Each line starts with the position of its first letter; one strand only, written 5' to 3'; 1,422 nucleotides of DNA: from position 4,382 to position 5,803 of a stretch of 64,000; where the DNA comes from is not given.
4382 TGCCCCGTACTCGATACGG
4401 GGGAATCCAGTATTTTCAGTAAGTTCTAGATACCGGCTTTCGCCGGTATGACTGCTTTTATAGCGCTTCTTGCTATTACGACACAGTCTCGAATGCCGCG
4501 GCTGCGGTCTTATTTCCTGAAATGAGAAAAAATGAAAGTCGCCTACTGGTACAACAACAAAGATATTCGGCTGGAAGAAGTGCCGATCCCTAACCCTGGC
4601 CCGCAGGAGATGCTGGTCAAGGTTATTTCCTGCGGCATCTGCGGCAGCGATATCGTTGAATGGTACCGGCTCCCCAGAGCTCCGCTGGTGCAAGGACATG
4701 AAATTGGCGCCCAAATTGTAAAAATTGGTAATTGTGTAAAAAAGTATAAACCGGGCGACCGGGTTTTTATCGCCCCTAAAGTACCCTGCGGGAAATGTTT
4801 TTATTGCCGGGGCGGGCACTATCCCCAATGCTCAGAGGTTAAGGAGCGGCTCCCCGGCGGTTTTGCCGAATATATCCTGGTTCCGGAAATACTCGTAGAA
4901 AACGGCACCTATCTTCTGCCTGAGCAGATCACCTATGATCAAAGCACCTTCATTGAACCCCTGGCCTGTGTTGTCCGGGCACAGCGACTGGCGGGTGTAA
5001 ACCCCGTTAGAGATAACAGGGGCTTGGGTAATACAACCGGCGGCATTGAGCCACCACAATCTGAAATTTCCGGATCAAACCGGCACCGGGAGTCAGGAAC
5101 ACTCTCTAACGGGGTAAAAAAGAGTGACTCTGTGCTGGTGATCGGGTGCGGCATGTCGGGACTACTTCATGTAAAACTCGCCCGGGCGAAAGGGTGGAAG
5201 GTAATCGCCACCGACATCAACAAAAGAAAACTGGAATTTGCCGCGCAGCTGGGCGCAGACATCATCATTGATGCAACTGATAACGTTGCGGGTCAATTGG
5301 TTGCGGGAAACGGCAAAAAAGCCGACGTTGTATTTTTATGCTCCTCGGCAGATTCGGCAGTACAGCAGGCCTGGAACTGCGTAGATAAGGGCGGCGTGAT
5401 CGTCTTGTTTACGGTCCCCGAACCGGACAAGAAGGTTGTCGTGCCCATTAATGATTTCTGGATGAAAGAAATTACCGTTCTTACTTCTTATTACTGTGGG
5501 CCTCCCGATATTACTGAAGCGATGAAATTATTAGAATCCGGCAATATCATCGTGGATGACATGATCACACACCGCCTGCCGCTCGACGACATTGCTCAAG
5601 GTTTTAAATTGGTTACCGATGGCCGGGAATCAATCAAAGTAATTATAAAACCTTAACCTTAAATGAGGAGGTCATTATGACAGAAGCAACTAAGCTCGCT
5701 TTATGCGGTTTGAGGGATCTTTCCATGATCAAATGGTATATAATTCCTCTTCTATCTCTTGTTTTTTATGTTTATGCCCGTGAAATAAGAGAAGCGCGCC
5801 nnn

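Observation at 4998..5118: In-frame palindromic-ended element inside a Zn-alcohol dehydrogenase gene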

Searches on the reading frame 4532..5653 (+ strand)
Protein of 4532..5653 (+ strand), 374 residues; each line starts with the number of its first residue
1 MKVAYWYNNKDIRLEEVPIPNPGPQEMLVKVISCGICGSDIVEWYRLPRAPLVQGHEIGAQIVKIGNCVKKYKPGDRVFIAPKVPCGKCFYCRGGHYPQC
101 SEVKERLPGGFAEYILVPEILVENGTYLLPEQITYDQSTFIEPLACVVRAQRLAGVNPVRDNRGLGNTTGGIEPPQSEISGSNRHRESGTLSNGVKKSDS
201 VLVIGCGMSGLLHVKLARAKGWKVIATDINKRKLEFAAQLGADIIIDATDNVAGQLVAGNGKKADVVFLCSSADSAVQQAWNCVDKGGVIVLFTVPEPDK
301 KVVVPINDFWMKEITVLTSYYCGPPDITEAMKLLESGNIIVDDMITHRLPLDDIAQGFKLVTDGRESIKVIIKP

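Call 8: find_homologous_proteins(query=window:4532-5653:+, max_evalue=1e-20)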
Query window:4532-5653:+ (374 aa): 7427 proteins with E <= 1e-20 among 8000 candidates; the best 120 are listed.
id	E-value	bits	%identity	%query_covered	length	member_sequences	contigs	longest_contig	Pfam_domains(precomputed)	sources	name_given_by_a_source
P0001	1.2e-254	862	100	100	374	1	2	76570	PF00107.33,PF16912.12,PF01262.28,PF13602.13,PF08240.18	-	-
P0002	4.7e-205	699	81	100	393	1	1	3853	PF00107.33,PF16912.12,PF01262.28,PF13602.13,PF08240.18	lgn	-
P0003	1.2e-203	694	81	100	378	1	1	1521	PF00107.33,PF16912.12,PF01262.28,PF13602.13,PF08240.18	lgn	-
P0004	1.4e-201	688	80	100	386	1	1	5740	PF00107.33,PF16912.12,PF13602.13,PF08240.18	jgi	jgi:L-iditol 2-dehydrogenase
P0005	8.3e-201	685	80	100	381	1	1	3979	PF00107.33,PF16912.12,PF01262.28,PF08240.18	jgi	jgi:L-iditol 2-dehydrogenase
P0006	1.8e-200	684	81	100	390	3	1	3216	PF00107.33,PF16912.12,PF08240.18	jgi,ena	jgi:Threonine dehydrogenase and related Zn-dependent dehydrogenases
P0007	4.2e-200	683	79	100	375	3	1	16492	PF00107.33,PF16912.12,PF08240.18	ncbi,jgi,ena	-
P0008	1.8e-199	681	80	100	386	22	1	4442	PF00107.33,PF16912.12,PF13602.13,PF08240.18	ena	-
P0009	9.8e-199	678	80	100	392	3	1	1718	PF00107.33,PF16912.12,PF08240.18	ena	-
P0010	3.7e-195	666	77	100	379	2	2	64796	PF00107.33,PF16912.12,PF08240.18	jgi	jgi:L-iditol 2-dehydrogenase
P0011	1.3e-193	661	77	100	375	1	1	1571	PF00107.33,PF16912.12,PF08240.18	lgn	-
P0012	1.2e-190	652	80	100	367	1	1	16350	PF00107.33,PF16912.12,PF08240.18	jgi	jgi:L-iditol 2-dehydrogenase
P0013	1.8e-188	644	75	100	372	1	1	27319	PF00107.33,PF16912.12,PF02254.25,PF01262.28,PF13602.13,PF08240.18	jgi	jgi:L-iditol 2-dehydrogenase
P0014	1.8e-186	638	77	100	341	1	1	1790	PF00107.33,PF16912.12,PF08240.18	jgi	jgi:L-iditol 2-dehydrogenase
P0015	5.2e-185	633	76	100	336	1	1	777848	PF00107.33,PF16912.12,PF01262.28,PF13602.13,PF08240.18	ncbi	ncbi:MAG: zinc-dependent dehydrogenase [Smithellaceae bacterium]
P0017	3.7e-183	627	75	100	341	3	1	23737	PF00107.33,PF16912.12,PF01262.28,PF08240.18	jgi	jgi:L-iditol 2-dehydrogenase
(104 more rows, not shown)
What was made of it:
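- On Rickettsia palindromic elements: The host's closest named relatives are Smithellaceae and Syntrophaceae (call 8).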

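Call 9: search_protein_families(library=pfam, proteins=[window:4532-5653:+])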
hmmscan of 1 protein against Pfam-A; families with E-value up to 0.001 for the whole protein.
window:4532-5653:+ (374 aa): 6 families
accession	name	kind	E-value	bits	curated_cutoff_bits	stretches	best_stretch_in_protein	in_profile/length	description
PF00107.32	ADH_zinc_N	-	4.2e-26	91.8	31.8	1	210-335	3-128/129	Zinc-binding dehydrogenase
PF08240.17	ADH_N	-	4.7e-23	81.9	23.5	1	23-119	1-96/104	Alcohol dehydrogenase GroES-like domain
PF16912.11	Glu_dehyd_C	-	6.3e-12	45.9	34.9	1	197-372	30-209/211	Glucose dehydrogenase C-terminus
PF13602.12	ADH_zinc_N_2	-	5.5e-06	27.8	27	1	240-371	1-133/134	Zinc-binding dehydrogenase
PF01262.27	AlaDh_PNT_C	-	1.8e-05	24.7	23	1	187-266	15-95/214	Alanine dehydrogenase/PNT, C-terminal domain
PF08242.18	Methyltransf_12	-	0.00066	20.8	30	0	202-273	1-75/98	Methyltransferase domain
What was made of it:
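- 4532..5656 (+): Host gene: zinc-dependent medium-chain dehydrogenase (sorbitol/threonine-dehydrogenase-like), 374 aa, intact ORF. Pfam ADH_N 4.7e-23 and ADH_zinc_N 4.2e-26 (call 9).
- On Zn-dependent medium-chain dehydrogenase/reductase (host gene): ADH_N and ADH_zinc_N domains (call 9).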

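Call 11: find_encoding_contigs(protein=P0001, flank=10000, max_places=3)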
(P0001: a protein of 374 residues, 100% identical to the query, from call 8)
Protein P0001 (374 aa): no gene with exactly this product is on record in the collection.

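Call 12: find_encoding_contigs(protein=P0010, flank=10000, max_places=2)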
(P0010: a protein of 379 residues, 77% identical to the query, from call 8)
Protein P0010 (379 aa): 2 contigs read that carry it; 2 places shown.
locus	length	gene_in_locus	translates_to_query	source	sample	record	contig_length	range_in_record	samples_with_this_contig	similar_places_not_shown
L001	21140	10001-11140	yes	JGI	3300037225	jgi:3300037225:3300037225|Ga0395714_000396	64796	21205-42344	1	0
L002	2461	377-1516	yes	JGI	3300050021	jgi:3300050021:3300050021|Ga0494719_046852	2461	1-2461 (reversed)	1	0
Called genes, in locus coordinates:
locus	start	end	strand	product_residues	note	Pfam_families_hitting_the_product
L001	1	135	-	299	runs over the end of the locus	PF02811:PHP, PF13263:PHP_C (weak)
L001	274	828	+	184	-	PF13328:HD_4, PF01966:HD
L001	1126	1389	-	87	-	PF03992:ABM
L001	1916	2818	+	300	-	PF00753:Lactamase_B, PF12706:Lactamase_B_2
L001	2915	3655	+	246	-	PF13483:Lactamase_B_3, PF12706:Lactamase_B_2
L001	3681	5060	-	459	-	PF02525:Flavodoxin_2, PF03358:FMN_red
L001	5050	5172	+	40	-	-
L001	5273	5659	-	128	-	PF00582:Usp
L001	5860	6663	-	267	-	PF00378:ECH_1, PF16113:ECH_2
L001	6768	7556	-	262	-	PF00106:adh_short, PF08659:KR, PF13561:adh_short_C2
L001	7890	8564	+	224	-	PF07238:PilZ (weak)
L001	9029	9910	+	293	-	PF01791:DeoC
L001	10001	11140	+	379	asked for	PF08240:ADH_N, PF16912:Glu_dehyd_C (weak), PF00107:ADH_zinc_N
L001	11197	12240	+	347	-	-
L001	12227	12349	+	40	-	-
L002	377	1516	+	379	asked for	PF08240:ADH_N, PF16912:Glu_dehyd_C (weak), PF00107:ADH_zinc_N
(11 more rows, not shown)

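Call 13: find_encoding_contigs(protein=P0013, flank=10000, max_places=2)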
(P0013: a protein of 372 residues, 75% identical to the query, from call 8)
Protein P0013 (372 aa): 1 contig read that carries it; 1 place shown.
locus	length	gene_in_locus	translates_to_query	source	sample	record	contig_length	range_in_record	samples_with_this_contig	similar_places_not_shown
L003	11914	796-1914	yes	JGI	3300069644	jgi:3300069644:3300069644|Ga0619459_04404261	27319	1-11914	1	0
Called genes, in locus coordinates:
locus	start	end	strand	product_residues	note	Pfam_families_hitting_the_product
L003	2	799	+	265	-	?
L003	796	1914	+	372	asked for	PF08240:ADH_N, PF01262:AlaDh_PNT_C, PF16912:Glu_dehyd_C, PF02254:TrkA_N (faint), PF00107:ADH_zinc_N, PF13602:ADH_zinc_N_2 (weak)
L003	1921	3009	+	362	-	-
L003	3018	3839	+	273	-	PF00293:NUDIX (faint)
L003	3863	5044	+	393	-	PF02515:CoA_transf_3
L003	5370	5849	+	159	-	-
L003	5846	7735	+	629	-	PF17203:sCache_3_2, PF00672:HAMP, PF00211:Guanylate_cyc, PF07238:PilZ (weak)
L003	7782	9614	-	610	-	PF01841:Transglut_core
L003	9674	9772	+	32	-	-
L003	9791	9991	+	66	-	-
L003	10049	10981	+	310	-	PF00515:TPR_1 (faint), PF03704:BTAD (faint), PF07719:TPR_2 (faint), PF07721:TPR_4 (faint), PF13432:TPR_16 (weak), PF14559:TPR_19, PF13414:TPR_11 (weak), PF14559:TPR_19 (weak), +15 more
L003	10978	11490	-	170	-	-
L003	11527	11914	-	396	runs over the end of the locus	PF00437:T2SSE, PF25199:nSTAND_NTPase5 (weak), PF13173:AAA_14 (faint)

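Call 14: find_encoding_contigs(protein=P0007, flank=8000, max_places=1)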
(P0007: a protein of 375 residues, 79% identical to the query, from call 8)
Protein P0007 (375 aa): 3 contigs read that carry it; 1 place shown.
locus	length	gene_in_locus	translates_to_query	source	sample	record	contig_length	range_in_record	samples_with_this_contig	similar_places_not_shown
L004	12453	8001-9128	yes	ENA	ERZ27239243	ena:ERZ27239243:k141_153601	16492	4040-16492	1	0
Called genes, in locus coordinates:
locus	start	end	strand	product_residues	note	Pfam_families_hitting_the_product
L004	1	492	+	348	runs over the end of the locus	PF01807:Zn_ribbon_DnaG (weak), PF08273:Zn_Ribbon_Prim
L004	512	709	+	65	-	PF12728:HTH_17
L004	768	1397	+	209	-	-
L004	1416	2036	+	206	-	-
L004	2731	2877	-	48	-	-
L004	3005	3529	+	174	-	PF01434:Peptidase_M41 (weak)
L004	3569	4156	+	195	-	PF04002:RadC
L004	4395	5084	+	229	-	PF12869:tRNA_anti-like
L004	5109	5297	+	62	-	-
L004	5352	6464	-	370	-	PF08448:PAS_4, PF13487:HD_5, PF01966:HD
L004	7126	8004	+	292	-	PF01791:DeoC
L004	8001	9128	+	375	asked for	PF08240:ADH_N, PF16912:Glu_dehyd_C (weak), PF00107:ADH_zinc_N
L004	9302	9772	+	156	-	PF01250:Ribosomal_S6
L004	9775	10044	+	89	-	PF01084:Ribosomal_S18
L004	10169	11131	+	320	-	PF09991:DUF2232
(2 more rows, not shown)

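Call 15: find_encoding_contigs(protein=P0012, flank=8000, max_places=1)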
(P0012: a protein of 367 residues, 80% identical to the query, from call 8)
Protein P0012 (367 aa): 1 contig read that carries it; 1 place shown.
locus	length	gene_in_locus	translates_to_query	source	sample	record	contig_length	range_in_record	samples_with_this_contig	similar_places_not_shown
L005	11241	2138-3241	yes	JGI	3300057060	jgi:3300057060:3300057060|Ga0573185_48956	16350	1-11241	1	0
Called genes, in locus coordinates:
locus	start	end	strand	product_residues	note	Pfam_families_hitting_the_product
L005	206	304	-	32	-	-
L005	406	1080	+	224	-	PF07238:PilZ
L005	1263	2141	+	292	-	PF01791:DeoC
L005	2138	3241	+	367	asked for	PF08240:ADH_N, PF16912:Glu_dehyd_C (weak), PF00107:ADH_zinc_N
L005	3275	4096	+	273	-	PF00293:NUDIX (faint)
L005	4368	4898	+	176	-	-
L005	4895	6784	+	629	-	PF17203:sCache_3_2 (weak), PF00672:HAMP, PF00211:Guanylate_cyc, PF07238:PilZ (weak)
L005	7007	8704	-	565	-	PF01841:Transglut_core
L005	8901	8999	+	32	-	-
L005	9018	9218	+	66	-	-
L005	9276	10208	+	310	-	PF00515:TPR_1 (faint), PF03704:BTAD (faint), PF07719:TPR_2 (faint), PF13174:TPR_6 (faint), PF14559:TPR_19 (weak), PF13428:TPR_14 (weak), PF13414:TPR_11 (weak), PF13432:TPR_16 (weak), +10 more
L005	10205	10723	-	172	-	-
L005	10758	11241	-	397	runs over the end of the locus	PF00437:T2SSE, PF13191:AAA_16 (faint), PF25199:nSTAND_NTPase5 (weak), PF13173:AAA_14 (faint)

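Call 16: find_encoding_contigs(protein=P0004, flank=5000, max_places=1)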
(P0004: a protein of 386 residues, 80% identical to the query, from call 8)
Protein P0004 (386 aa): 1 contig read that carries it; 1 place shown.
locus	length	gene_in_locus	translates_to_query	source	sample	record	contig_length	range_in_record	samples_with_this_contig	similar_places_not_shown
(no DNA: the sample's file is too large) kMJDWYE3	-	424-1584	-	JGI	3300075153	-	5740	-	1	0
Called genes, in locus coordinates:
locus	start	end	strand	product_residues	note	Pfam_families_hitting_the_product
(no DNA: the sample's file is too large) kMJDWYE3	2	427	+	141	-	?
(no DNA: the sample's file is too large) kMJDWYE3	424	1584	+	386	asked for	PF08240:ADH_N, PF16912:Glu_dehyd_C (weak), PF00107:ADH_zinc_N, PF13602:ADH_zinc_N_2 (weak)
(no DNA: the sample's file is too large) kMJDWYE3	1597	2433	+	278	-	PF00293:NUDIX (faint)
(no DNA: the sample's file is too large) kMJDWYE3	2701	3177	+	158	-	-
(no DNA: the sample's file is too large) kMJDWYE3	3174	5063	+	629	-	PF17203:sCache_3_2 (weak), PF00672:HAMP, PF00211:Guanylate_cyc, PF07238:PilZ (weak)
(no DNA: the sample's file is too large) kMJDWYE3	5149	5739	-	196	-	?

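Call 17: find_encoding_contigs(protein=P0002, flank=5000, max_places=1)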
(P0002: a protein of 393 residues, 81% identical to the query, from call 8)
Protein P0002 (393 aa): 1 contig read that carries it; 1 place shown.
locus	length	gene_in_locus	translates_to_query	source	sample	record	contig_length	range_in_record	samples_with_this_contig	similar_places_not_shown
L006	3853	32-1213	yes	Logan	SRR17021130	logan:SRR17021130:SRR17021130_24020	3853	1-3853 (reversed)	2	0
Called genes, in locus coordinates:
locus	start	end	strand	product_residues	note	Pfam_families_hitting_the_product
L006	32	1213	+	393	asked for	PF08240:ADH_N, PF01262:AlaDh_PNT_C (weak), PF16912:Glu_dehyd_C, PF00107:ADH_zinc_N, PF13602:ADH_zinc_N_2 (weak)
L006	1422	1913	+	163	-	PF01250:Ribosomal_S6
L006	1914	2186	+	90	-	PF01084:Ribosomal_S18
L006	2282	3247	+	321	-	PF09991:DUF2232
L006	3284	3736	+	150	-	PF01281:Ribosomal_L9_N, PF03948:Ribosomal_L9_C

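Call 20: find_encoding_contigs(protein=P0015, flank=3000, max_places=1)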
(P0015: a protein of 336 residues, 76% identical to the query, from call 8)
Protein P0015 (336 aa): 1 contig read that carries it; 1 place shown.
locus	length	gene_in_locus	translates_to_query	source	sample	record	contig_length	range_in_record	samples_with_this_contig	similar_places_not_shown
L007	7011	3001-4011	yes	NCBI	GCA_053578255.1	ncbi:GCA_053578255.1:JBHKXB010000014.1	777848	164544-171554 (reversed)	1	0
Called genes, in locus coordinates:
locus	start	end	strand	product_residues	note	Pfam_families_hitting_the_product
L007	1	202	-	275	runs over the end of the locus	PF13476:AAA_23 (weak), PF00005:ABC_tran, PF13304:AAA_21 (faint), PF12399:BCA_ABC_TP_C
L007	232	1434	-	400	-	PF13458:Peripla_BP_6, PF01094:ANF_receptor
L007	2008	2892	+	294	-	PF01791:DeoC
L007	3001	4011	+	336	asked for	PF08240:ADH_N, PF16912:Glu_dehyd_C, PF01262:AlaDh_PNT_C (weak), PF00107:ADH_zinc_N, PF13602:ADH_zinc_N_2 (weak)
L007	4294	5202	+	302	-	PF00701:DHDPS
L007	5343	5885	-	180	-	PF01814:Hemerythrin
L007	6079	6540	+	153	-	PF01475:FUR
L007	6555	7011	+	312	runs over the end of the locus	PF01297:ZnuA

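Call 21: find_encoding_contigs(protein=P0017, flank=3000, max_places=1)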
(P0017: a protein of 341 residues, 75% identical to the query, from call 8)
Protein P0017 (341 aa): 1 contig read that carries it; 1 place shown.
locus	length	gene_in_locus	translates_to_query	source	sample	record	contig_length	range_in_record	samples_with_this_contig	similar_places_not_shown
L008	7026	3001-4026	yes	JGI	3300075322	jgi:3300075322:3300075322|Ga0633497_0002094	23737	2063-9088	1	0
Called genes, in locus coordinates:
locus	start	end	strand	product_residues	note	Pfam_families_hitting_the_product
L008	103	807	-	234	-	-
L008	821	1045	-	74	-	PF02080:TrkA_C, PF06241:Castor_Poll_mid (weak)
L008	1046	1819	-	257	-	PF07885:Ion_trans_2, PF02254:TrkA_N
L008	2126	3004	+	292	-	PF01791:DeoC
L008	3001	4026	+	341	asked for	PF08240:ADH_N, PF16912:Glu_dehyd_C, PF01262:AlaDh_PNT_C (weak), PF00107:ADH_zinc_N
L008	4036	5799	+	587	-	PF00069:Pkinase, PF07714:PK_Tyr_Ser-Thr, PF00027:cNMP_binding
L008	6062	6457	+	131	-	-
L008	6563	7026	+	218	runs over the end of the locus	-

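Call 42: predict_structure(alignment_id=A2)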
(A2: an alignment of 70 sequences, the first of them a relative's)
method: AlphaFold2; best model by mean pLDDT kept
length: 374 residues; sequences in the alignment: 70
mean_pLDDT: 52.6   pTM: 0.48
mean pLDDT of the five models: 52.6, 52.5, 48.5, 47.9, 45.7
residues with pLDDT >= 90: 29; 70-90: 71; 50-70: 69; < 50: 205
segments of 3 or more residues with pLDDT < 50: 1-17, 32-42, 46-58, 81-84, 95-144, 158-194, 294-312, 318-334, 337-351, 353-355, 359-362, 364-374
pLDDT, mean of each block of 10 residues (from residue 1): 27 43 71 40 47 44 74 65 55 49 36 25 31 34 51 52 28 27 27 57 75 74 88 79 91 94 87 75 79 45 32 46 37 45 36 50 41 28
secondary structure, 60 per line:
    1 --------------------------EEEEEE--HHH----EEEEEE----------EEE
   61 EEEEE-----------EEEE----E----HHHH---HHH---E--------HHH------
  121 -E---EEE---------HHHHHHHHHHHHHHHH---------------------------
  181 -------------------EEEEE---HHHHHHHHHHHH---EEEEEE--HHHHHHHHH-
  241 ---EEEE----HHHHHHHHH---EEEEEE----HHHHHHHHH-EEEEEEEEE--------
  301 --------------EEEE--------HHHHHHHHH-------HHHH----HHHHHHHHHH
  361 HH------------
elements in order: E27-32 E42-47 E58-65 E77-80 H90-93 E126-128 H138-153 E200-204 H208-219 E223-228 H231-239 E244-247 H252-260 E264-269 H274-282 E284-292 E315-318 H327-335 H343-346 H351-362
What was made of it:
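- The AlphaFold model is poor overall, with mean pLDDT 52.6 (call 42).
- Tried and rejected: Mean pLDDT was 52.6, too poor to place the loop (call 42).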

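Call 56: search_solved_structures(query=window:4532-5653:+, max_evalue=1e-20, show_alignments=2)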
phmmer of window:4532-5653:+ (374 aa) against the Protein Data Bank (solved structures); distinct sequences matched with E-value up to 1e-20: 33.
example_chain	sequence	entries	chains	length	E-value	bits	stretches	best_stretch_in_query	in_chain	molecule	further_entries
3qe3_A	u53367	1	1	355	2.2e-37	132.2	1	10-157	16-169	Sorbitol dehydrogenase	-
1pl6_A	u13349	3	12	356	1.4e-36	129.6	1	10-157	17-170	Sorbitol dehydrogenase | human sorbitol dehydrogenase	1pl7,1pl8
1e3j_A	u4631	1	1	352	6e-36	127.5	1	5-157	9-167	NADP(H)-DEPENDENT KETOSE REDUCTASE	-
4ej6_A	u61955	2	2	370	2.3e-35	125.5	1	11-156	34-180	Putative zinc-binding dehydrogenase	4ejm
5vm2_A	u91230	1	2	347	2.9e-33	118.6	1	17-159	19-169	Alcohol dehydrogenase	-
6ie0_A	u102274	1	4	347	5.3e-33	117.8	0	1-152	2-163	(R,R)-butanediol dehydrogenase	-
2dfv_A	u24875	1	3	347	7.1e-33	117.3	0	13-147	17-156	Probable L-threonine 3-dehydrogenase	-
2d8a_A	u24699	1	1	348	7.2e-33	117.3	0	13-147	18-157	Probable L-threonine 3-dehydrogenase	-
3gfb_A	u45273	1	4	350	5.2e-29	104.6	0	13-144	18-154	L-threonine 3-dehydrogenase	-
2dq4_A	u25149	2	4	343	2.7e-28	102.3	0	12-149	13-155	L-threonine 3-dehydrogenase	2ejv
6z42_A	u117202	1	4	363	5.2e-28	101.3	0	12-118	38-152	Alcohol dehydrogenase, zinc-containing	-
3pii_A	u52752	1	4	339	5.2e-27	98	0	193-369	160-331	Alcohol dehydrogenase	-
1rjw_A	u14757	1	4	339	6e-27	97.8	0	193-369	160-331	Alcohol dehydrogenase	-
7y9p_A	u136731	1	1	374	6.8e-27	97.7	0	11-156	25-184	Xylitol dehydrogenase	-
5k1s_A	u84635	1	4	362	5.7e-26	94.6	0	11-118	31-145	Oxidoreductase, zinc-binding dehydrogenase family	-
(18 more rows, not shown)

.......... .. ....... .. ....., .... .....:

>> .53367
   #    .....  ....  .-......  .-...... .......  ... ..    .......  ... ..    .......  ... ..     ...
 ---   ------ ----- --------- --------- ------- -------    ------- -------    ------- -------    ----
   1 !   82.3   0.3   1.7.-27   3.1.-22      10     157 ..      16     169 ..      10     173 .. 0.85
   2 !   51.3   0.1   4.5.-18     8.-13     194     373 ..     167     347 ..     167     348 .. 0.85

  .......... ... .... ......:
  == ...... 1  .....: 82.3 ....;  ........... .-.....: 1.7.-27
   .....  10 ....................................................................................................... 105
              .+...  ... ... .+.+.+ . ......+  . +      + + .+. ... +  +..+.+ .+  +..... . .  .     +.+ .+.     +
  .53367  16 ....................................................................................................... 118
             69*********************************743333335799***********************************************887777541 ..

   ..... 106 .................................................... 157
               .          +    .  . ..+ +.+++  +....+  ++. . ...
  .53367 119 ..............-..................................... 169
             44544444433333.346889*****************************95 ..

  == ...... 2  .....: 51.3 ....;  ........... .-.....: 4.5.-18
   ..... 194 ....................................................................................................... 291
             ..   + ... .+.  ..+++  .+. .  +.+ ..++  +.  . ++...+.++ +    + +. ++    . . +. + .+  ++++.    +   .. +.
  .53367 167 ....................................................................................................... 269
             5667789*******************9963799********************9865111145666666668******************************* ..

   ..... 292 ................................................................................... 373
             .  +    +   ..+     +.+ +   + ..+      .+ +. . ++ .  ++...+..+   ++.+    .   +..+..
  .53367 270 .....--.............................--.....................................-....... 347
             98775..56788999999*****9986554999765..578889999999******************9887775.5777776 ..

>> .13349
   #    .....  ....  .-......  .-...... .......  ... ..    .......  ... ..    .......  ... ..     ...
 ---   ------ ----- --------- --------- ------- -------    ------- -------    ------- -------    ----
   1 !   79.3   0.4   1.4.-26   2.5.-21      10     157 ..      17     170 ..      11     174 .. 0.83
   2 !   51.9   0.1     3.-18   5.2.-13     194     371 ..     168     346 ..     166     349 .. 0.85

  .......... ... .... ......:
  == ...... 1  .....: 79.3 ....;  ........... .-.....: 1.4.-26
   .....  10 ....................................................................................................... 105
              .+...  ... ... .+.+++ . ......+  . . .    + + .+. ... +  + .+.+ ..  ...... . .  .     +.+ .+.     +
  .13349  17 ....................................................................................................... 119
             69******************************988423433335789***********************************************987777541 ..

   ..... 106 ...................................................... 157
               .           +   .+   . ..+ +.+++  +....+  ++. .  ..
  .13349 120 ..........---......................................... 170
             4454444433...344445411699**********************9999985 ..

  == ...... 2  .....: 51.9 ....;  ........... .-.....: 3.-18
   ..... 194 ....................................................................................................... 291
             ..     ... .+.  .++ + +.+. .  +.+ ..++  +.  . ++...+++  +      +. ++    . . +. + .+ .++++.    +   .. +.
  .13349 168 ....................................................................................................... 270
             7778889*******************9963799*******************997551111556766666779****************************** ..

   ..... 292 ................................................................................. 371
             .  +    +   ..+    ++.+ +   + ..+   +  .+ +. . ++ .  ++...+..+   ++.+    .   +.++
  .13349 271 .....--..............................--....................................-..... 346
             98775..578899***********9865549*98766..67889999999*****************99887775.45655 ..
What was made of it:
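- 4532..5656 (+): Closest solved structures are sorbitol dehydrogenases 3qe3 and 1pl6 (call 56).
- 5000..5116 (+): The 39 extra codons, N157-V195 (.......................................). The PDB alignment breaks between query residues 157 and 194 (call 56). pLDDT is below 30 in a model that is poor overall (call 42).
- The alignment to sorbitol dehydrogenase breaks exactly at the helix-to-strand junction (call 56).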
